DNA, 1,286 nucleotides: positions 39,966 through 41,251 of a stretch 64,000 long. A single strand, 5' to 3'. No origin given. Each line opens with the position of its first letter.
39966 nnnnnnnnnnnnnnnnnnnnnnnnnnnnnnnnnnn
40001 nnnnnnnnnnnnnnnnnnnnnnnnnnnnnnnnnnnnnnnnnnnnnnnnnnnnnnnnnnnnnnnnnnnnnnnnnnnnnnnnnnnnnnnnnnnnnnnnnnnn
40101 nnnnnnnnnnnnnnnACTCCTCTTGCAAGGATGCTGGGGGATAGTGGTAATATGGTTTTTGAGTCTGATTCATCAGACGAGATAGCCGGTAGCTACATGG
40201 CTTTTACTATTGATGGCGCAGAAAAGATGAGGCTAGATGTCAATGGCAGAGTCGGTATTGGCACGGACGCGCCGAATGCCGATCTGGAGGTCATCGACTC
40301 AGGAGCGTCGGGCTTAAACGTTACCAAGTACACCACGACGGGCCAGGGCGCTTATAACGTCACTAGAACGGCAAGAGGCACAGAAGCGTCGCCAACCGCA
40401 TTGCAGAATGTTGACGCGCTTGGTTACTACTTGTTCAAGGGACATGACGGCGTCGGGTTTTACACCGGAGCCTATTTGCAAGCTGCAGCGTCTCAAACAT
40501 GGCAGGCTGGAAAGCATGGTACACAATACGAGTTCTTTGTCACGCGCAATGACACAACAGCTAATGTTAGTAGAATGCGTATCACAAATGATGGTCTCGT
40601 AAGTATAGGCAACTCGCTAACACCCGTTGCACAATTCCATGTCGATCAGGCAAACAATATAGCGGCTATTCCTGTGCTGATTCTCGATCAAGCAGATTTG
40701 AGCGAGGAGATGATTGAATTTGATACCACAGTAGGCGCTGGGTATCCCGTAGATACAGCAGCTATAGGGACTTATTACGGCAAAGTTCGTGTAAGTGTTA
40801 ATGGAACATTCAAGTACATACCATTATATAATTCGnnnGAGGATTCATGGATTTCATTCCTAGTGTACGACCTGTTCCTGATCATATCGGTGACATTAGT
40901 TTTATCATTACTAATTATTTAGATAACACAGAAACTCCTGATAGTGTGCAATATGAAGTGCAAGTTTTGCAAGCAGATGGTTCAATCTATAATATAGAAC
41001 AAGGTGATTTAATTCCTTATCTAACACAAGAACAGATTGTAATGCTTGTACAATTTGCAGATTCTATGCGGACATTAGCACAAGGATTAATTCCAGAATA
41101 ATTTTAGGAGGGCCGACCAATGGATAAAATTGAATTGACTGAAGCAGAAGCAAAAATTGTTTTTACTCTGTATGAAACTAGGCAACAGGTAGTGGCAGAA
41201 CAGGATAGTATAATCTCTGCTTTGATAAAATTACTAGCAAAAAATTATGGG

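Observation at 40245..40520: Abrupt GC-rich patch (about 57% GC versus about 40% background) inside the tail fiber C-terminal region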

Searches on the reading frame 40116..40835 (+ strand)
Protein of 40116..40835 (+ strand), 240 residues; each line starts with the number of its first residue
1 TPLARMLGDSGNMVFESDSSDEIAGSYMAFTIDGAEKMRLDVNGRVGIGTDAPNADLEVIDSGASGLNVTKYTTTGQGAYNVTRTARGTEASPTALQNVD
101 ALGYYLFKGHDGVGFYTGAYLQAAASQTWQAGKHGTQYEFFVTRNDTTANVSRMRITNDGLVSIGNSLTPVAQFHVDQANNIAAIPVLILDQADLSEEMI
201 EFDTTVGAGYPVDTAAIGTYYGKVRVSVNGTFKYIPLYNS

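Call 18: find_homologous_proteins(query=window:40116-40835:+, max_evalue=0.001)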
Query window:40116-40835:+ (240 aa): 68 proteins with E <= 0.001 among 791 candidates.
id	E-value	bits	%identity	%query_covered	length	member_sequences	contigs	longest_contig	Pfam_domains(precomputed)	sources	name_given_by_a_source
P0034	1.7e-38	151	42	91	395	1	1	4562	-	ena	-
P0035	1.1e-35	141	43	82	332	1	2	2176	-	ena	-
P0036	1.0e-33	135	88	33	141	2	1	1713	-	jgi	-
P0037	1.7e-30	124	54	50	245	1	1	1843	-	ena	-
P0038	1.3e-29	122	66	38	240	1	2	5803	-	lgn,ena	-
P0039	2.3e-29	121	58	45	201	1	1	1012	-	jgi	jgi:hypothetical protein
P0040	9.9e-29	119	69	35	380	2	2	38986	-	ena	-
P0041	2.0e-28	118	56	43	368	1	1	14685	-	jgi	jgi:hypothetical protein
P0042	5.7e-28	116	36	98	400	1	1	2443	-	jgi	jgi:hypothetical protein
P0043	1.2e-27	115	43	82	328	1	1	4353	-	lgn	-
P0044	4.2e-27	113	52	50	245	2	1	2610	-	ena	-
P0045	2.1e-26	111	67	35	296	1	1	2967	-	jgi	-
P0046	2.8e-26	111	58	42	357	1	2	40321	-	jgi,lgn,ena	-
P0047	3.4e-25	107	58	42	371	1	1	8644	-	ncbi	-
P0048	3.6e-25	107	61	40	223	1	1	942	-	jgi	jgi:hypothetical protein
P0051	1.6e-24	105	44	83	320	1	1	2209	-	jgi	jgi:hypothetical protein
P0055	4.4e-23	100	39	96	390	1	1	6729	-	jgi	jgi:hypothetical protein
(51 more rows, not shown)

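Call 21: find_encoding_contigs(protein=P0036, flank=10000, max_places=4)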
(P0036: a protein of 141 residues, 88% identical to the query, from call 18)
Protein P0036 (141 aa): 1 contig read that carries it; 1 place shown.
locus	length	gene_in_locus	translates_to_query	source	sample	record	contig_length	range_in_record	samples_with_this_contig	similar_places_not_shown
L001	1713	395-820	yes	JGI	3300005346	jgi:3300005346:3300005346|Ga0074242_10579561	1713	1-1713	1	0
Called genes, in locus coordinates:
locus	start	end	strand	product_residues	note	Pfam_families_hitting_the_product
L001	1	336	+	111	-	?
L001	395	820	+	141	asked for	-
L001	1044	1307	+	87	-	-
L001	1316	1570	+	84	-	-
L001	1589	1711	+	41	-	?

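Call 22: find_encoding_contigs(protein=P0035, flank=10000, max_places=4)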
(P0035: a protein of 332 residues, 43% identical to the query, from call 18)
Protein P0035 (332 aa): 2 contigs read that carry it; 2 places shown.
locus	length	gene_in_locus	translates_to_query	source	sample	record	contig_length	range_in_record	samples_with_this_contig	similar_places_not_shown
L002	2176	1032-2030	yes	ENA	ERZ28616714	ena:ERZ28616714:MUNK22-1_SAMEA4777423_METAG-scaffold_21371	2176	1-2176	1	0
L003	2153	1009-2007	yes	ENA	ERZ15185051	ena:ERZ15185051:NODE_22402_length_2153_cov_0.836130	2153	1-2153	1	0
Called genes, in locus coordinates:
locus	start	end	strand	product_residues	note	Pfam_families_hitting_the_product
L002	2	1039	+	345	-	?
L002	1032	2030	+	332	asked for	-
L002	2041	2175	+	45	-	?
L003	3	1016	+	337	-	?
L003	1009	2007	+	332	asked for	-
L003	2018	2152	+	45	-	?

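Call 23: find_encoding_contigs(protein=P0034, flank=10000, max_places=4)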
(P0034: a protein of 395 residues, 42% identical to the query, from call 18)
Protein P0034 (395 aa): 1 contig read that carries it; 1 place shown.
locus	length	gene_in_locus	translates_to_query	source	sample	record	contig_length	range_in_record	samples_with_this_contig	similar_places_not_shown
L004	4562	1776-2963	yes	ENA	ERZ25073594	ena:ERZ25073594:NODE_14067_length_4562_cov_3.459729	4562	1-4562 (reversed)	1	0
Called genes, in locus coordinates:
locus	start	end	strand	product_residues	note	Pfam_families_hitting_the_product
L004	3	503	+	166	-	?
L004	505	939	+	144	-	-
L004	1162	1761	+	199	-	-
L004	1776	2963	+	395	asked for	-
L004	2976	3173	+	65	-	-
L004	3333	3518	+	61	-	-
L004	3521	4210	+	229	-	PF13481:AAA_25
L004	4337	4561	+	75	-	?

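Call 26: find_related_loci(query=window:40245-40835:+, collection=viral_contigs, flank=6000)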
Query window:40245-40835:+ (197 aa) in viral_contigs; peptide patterns used: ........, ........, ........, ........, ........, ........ (x = any residue, [..] = any of these).
10 stretches matched a pattern; 5 encode a relative of the query (tblastn E <= 1e-3); 5 distinct loci.
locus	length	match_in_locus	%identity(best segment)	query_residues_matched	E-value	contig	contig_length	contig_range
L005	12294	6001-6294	58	98-197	2e-33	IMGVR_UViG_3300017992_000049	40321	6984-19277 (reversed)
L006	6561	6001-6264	61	110-197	7e-27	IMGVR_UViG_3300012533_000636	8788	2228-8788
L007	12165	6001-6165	76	143-197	4e-24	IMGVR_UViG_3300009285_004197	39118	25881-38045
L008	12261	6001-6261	53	111-197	2e-23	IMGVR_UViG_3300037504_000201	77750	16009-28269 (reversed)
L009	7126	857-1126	41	107-194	3e-15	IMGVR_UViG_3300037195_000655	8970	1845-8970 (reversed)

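Call 33: find_encoding_contigs(protein=P0043, flank=6000, max_places=2)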
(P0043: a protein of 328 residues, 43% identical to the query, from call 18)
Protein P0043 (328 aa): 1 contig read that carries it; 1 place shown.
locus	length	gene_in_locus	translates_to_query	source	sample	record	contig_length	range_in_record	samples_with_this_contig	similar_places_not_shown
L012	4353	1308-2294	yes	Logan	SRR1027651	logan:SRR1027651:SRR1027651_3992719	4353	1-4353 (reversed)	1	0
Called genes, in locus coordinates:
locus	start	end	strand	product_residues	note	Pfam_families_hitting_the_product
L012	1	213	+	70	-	?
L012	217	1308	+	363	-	PF14594:Sipho_Gp37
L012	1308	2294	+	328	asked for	-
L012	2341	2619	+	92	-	-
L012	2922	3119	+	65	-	-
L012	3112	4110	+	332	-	PF00589:Phage_integrase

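Call 34: find_encoding_contigs(protein=P0051, flank=6000, max_places=2)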
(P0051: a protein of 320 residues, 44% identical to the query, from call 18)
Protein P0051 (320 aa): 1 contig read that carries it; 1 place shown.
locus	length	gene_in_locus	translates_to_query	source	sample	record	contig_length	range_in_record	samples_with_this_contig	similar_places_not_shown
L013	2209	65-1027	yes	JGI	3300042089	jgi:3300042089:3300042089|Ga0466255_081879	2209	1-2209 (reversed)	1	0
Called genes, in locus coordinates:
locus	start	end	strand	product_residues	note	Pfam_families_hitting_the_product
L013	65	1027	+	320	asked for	-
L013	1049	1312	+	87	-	-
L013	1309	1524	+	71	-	-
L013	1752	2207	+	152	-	?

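Call 35: find_encoding_contigs(protein=P0042, flank=6000, max_places=2)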
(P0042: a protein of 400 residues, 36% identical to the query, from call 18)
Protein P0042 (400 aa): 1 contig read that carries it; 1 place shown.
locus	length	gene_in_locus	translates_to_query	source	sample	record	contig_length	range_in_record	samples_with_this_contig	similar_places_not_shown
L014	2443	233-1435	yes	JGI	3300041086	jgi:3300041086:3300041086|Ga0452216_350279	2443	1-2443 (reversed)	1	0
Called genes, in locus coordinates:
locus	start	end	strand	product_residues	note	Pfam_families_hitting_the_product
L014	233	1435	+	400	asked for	-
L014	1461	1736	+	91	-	-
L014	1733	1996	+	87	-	-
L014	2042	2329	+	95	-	-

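Call 36: find_encoding_contigs(protein=P0055, flank=6000, max_places=2)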
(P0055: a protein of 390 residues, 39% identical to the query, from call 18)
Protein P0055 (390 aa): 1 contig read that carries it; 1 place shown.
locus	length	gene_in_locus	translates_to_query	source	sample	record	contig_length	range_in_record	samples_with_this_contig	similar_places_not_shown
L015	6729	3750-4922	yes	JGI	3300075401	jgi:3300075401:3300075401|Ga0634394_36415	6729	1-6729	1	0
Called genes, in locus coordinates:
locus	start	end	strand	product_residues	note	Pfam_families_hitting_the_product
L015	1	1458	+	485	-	?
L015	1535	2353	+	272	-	-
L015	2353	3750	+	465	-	PF13385:Laminin_G_3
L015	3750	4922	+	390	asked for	-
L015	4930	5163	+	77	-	-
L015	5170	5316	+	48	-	-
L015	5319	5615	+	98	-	-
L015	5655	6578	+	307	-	PF05257:CHAP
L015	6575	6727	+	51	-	?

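Call 60: find_related_loci(query=A3, collection=genome_contigs, flank=4000)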
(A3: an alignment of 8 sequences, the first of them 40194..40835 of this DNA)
Query A3 (214 aa) in genome_contigs; peptide patterns used: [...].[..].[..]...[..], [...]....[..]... (x = any residue, [..] = any of these).
61 stretches matched a pattern; 4 encode a relative of the query (tblastn E <= 1e-3); 4 distinct loci.
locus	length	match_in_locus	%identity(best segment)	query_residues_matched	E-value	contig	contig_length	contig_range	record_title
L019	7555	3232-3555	54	109-214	4e-29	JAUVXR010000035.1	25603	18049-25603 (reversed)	MAG: bacterium isolate CSMAG_1221 CSMAG_1221_k141_781513_length_25603_cov_10.0000, whole genome shotgun sequence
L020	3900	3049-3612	33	17-210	1e-15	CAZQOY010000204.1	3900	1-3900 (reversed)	MAG TPA_asm: uncultured bacterium isolate binchicken_co85_78 genome assembly, contig: NODE_8061_length_3900_cov_21.23459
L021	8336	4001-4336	38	115-212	4e-14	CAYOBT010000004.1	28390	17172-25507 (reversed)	MAG TPA_asm: uncultured Anaerolineales bacterium isolate binchicken_co334_27 genome assembly, contig: NODE_2696_length_2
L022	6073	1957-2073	51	138-176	1e-8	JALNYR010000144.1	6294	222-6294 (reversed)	MAG: Dehalococcoidia bacterium isolate SO_2017_GW1 bin 192 NODE_46958_length_6294_cov_0.969029_OW334_2017, whole genome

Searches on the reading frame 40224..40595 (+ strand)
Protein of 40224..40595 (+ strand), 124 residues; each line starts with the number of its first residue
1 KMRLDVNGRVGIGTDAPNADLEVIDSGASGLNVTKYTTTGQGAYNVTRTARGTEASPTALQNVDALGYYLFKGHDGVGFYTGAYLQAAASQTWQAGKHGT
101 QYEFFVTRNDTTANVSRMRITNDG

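Call 74: search_protein_representatives(protein=window:40224-40595:+)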
Query: 124 residues. Proteins with E-value up to 0.001 (for the whole library): 7187; up to 1e-10: 722; up to 1e-30: 17. The best 150 are listed.
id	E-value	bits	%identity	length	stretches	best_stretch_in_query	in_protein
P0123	2.5e-61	221.3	35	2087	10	2-124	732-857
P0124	8.6e-56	203.4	35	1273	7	4-124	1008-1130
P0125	1.6e-49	183.2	39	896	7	4-123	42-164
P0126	1.3e-45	170.6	35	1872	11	2-124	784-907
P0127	1.2e-41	157.8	37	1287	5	1-124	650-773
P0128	1.8e-39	150.8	38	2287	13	1-121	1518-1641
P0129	3.9e-39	149.7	34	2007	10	1-124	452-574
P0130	1.8e-38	147.6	34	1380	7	28-116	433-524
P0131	7.0e-38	145.6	33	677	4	1-124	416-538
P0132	1.6e-37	144.5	34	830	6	2-107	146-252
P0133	6.7e-37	142.5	33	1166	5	4-123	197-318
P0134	3.8e-36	140.0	33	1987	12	5-124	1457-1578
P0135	1.9e-35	137.8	41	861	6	2-100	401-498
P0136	2.0e-35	137.7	34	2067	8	6-120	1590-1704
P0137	2.1e-34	134.5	36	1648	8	1-124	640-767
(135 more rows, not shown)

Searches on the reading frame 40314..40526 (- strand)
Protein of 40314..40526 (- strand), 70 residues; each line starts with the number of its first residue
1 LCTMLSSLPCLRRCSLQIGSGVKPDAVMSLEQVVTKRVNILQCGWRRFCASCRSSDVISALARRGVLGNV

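Call 64: search_protein_families(library=phrogs, proteins=[window:40314-40526:-], max_evalue=1)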
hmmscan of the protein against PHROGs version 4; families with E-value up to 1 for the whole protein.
window:40314-40526:- (70 aa): 0 families

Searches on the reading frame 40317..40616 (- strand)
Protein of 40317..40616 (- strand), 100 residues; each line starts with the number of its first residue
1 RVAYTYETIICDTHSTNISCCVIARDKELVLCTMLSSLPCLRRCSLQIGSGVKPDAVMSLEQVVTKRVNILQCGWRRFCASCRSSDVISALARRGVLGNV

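Call 64: search_protein_families(library=phrogs, proteins=[window:40317-40616:-], max_evalue=1)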
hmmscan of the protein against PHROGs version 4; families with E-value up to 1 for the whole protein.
window:40317-40616:- (100 aa): 1 family
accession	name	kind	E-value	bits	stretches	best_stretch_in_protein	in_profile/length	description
phrog_32690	-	unknown function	0.031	15.2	0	2-20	7-25/138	-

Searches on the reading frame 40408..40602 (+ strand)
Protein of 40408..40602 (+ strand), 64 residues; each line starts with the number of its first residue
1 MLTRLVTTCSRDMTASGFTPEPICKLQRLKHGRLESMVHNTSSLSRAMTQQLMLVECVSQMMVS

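Call 64: search_protein_families(library=phrogs, proteins=[window:40408-40602:+], max_evalue=1)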
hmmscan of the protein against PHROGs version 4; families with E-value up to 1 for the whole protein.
window:40408-40602:+ (64 aa): 1 family
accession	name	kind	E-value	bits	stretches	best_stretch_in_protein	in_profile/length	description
phrog_29473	-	unknown function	0.24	12.5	1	27-49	27-49/52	-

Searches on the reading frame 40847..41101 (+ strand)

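Call 7: search_protein_families(library=pfam, proteins=[window:40847-41101:+], max_evalue=0.1)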
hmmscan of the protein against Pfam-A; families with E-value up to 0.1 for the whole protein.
window:40847-41101:+ (84 aa): 1 family
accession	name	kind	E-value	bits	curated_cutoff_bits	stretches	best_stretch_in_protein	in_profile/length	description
PF15080.11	DUF4547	-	0.087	12.9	27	0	13-43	143-173/196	Domain of unknown function (DUF4547)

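Call 8: search_protein_families(library=phrogs, proteins=[window:40847-41101:+], max_evalue=0.01)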
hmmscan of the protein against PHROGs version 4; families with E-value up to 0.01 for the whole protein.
window:40847-41101:+ (84 aa): 0 families
